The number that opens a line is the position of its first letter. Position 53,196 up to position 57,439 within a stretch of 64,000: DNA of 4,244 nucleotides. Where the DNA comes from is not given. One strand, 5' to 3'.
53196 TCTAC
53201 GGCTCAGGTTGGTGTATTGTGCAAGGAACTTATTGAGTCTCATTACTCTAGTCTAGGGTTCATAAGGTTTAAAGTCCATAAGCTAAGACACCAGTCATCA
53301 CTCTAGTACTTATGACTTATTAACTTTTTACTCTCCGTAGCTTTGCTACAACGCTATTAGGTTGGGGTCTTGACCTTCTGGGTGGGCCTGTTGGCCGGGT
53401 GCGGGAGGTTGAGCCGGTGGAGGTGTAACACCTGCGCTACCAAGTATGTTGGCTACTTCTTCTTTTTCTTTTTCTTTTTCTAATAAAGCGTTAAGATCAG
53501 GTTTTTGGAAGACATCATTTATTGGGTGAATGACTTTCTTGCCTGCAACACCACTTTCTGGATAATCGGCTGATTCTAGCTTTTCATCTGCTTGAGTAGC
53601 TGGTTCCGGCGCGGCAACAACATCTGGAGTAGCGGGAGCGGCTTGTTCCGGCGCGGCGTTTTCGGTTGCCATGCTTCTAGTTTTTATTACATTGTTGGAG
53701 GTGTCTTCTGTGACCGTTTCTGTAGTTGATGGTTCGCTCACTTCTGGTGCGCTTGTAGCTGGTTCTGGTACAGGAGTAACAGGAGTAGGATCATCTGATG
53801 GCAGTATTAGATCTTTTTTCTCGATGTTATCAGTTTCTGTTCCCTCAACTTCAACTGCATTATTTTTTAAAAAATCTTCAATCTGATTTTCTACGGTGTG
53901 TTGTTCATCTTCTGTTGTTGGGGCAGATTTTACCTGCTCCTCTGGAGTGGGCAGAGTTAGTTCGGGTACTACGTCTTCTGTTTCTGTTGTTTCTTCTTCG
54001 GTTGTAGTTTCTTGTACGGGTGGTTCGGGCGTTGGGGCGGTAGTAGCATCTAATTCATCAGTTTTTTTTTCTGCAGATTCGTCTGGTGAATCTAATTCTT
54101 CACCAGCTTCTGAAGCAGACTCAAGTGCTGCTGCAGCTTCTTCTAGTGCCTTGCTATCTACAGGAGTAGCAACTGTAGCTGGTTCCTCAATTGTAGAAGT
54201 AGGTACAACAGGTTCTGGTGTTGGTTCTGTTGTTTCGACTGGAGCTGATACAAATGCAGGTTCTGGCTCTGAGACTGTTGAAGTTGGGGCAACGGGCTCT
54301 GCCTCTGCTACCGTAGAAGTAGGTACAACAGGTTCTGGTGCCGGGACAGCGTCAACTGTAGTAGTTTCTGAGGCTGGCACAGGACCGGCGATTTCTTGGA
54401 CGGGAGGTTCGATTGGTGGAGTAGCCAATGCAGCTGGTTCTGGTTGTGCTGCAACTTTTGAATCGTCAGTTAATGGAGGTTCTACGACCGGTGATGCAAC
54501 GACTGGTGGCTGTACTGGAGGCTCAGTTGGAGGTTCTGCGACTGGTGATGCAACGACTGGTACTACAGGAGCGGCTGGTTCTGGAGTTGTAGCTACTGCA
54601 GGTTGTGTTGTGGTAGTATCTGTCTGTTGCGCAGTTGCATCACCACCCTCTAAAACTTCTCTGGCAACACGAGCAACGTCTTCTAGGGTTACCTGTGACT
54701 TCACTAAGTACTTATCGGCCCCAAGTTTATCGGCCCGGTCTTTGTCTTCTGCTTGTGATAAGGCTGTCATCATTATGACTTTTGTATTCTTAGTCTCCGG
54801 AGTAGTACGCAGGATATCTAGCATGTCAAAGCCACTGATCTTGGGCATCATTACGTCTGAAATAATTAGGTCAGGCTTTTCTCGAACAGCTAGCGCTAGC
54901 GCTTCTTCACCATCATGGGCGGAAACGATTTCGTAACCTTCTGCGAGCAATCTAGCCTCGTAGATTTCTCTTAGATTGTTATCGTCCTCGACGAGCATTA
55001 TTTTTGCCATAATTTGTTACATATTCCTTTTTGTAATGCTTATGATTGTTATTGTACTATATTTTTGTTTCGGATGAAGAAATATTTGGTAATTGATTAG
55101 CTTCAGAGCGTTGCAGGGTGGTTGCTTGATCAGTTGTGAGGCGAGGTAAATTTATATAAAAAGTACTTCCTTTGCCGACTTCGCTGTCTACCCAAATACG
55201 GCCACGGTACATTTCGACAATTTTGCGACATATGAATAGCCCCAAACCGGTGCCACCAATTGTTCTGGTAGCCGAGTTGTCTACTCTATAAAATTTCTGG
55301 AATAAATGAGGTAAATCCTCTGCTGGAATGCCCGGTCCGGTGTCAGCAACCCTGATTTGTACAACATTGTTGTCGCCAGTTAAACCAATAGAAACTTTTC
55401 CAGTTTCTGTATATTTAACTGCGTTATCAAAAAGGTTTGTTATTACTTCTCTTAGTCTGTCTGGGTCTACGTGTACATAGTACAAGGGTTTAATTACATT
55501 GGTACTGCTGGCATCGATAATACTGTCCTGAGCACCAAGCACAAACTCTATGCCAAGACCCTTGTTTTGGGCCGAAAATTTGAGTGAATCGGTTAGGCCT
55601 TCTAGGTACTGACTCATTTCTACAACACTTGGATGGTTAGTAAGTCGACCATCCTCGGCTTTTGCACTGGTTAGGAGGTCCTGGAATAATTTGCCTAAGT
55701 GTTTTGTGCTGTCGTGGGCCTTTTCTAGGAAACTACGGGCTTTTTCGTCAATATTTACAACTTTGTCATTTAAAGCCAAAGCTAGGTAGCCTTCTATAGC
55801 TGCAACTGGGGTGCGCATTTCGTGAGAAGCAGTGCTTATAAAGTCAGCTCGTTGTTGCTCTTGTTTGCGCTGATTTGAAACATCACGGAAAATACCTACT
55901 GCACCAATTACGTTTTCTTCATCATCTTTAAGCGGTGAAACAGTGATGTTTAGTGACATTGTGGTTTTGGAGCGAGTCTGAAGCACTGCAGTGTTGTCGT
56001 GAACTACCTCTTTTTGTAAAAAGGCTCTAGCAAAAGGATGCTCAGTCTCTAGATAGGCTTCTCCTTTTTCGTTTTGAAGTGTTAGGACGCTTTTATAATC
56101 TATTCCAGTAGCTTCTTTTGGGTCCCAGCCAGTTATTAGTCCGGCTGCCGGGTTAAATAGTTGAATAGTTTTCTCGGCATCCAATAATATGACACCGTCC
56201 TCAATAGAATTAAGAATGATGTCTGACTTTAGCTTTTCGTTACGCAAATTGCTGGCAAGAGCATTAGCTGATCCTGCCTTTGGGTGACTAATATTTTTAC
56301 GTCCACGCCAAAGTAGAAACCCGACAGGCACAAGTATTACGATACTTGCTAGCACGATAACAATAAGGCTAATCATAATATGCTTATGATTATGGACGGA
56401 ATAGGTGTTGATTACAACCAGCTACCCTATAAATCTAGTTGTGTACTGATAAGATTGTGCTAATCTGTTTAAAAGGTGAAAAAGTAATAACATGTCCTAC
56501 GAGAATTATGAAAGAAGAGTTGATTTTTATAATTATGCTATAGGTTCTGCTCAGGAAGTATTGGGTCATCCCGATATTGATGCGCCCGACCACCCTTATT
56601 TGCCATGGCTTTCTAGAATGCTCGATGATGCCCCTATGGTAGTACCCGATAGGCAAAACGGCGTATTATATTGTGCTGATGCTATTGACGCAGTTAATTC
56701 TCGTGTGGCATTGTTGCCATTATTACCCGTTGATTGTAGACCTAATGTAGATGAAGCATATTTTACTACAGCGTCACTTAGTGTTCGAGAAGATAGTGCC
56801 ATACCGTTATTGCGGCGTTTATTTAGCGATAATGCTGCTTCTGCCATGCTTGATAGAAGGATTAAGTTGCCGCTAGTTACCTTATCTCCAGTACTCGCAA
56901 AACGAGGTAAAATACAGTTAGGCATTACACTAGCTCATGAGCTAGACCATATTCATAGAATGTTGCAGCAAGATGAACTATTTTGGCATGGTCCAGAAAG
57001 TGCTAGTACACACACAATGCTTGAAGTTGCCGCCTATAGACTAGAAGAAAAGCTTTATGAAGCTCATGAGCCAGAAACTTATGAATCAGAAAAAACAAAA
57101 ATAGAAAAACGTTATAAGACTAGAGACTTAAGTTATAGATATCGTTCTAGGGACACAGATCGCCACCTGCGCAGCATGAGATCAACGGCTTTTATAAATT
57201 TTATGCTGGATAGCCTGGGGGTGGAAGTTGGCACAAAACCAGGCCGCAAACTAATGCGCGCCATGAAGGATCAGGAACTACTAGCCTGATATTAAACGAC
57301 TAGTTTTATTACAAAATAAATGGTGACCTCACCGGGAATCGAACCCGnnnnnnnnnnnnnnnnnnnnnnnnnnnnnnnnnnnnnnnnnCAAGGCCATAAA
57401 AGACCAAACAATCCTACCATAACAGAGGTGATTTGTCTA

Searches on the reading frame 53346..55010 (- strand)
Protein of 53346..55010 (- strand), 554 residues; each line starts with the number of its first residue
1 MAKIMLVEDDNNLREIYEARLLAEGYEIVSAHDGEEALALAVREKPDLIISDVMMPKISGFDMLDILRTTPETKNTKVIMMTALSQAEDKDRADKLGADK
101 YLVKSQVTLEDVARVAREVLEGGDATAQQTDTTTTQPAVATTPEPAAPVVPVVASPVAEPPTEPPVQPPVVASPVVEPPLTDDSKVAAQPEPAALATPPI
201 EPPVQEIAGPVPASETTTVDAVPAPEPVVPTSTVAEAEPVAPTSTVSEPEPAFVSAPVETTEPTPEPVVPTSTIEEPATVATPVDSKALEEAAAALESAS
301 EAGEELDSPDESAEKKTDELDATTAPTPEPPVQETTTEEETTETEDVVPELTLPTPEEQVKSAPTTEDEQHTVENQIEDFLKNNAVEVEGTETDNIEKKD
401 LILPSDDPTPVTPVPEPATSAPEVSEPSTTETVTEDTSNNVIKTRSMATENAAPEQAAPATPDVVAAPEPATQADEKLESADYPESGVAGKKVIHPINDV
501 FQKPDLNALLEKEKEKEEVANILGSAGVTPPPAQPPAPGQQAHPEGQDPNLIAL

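Call 4: search_protein_families(library=pfam, proteins=[window:53346-55010:-], max_evalue=0.1)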
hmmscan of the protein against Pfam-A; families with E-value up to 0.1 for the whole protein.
window:53346-55010:- (554 aa): 1 family
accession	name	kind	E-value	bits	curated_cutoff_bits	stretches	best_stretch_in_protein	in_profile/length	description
PF00072.30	Response_reg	-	1.6e-22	80.2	30.2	1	4-105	1-100/111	Response regulator receiver domain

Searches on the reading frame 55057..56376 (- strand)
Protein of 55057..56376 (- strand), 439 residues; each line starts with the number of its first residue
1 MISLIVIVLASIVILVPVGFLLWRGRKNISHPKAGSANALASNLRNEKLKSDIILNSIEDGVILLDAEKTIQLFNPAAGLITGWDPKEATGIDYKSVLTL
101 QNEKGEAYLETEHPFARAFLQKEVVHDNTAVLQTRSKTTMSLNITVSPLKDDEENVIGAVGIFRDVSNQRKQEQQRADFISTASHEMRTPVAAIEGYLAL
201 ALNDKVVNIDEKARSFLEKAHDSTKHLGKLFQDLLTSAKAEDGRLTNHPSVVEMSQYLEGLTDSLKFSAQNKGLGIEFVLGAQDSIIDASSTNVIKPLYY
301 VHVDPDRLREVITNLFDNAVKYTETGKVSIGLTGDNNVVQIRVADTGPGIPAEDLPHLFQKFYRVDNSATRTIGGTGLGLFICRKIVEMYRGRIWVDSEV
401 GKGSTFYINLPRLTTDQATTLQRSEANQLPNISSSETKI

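Call 4: search_protein_families(library=pfam, proteins=[window:55057-56376:-], max_evalue=0.1)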
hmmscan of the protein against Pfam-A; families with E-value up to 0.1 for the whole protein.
window:55057-56376:- (439 aa): 11 families
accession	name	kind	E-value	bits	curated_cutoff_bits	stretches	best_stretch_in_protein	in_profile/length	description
PF02518.31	HATPase_c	-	4.9e-34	117.5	26.4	1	304-412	2-109/111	Histidine kinase-, DNA gyrase B-, and HSP90-like ATPase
PF00512.31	HisKA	-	2.2e-14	53.7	26.9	1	176-243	2-66/66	His Kinase A (phospho-acceptor) domain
PF00989.32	PAS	-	3.5e-12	46.8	22.6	1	54-166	6-113/113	PAS fold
PF08448.16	PAS_4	-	1.5e-10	41.7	23.1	1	55-170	1-109/110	PAS fold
PF13426.13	PAS_9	-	7.1e-10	39.5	27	1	60-167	2-102/103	PAS domain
PF13581.12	HATPase_c_2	-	8.9e-06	26.2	27.4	1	308-388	36-110/127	Histidine kinase-like ATPase domain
PF12860.13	PAS_7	-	7.2e-05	23.4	27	1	55-174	1-115/115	PAS fold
PF13188.13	PAS_8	-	0.0013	19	21.8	1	54-94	6-43/65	PAS domain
PF13589.12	HATPase_c_3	-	0.0086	16.5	25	1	309-382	4-79/137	Histidine kinase-, DNA gyrase B-, and HSP90-like ATPase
PF14501.12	HATPase_c_5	-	0.023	15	22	0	309-399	7-91/102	GHKL domain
PF09884.15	DUF2111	-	0.051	14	27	0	123-162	39-79/83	Uncharacterized protein conserved in archaea (DUF2111)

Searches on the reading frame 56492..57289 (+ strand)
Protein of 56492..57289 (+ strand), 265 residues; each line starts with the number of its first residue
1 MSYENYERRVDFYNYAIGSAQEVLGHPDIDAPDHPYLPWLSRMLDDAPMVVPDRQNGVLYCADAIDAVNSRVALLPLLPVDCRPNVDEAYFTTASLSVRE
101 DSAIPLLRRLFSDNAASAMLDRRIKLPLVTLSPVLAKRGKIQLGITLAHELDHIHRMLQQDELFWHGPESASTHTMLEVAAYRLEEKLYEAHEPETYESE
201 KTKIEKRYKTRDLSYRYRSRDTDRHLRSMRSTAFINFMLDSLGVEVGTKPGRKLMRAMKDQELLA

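Call 4: search_protein_families(library=pfam, proteins=[window:56492-57289:+], max_evalue=0.1)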
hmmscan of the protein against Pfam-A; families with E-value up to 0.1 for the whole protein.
window:56492-57289:+ (265 aa): 1 family
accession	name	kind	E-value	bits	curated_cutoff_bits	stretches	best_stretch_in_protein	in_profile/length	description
PF10263.15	SprT-like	-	0.0027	18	25.6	1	112-186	30-104/108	SprT-like family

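Call 5: search_protein_families(library=ncbifam, proteins=[window:56492-57289:+], max_evalue=0.1)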
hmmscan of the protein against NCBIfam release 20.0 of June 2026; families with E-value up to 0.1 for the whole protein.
window:56492-57289:+ (265 aa): 0 families
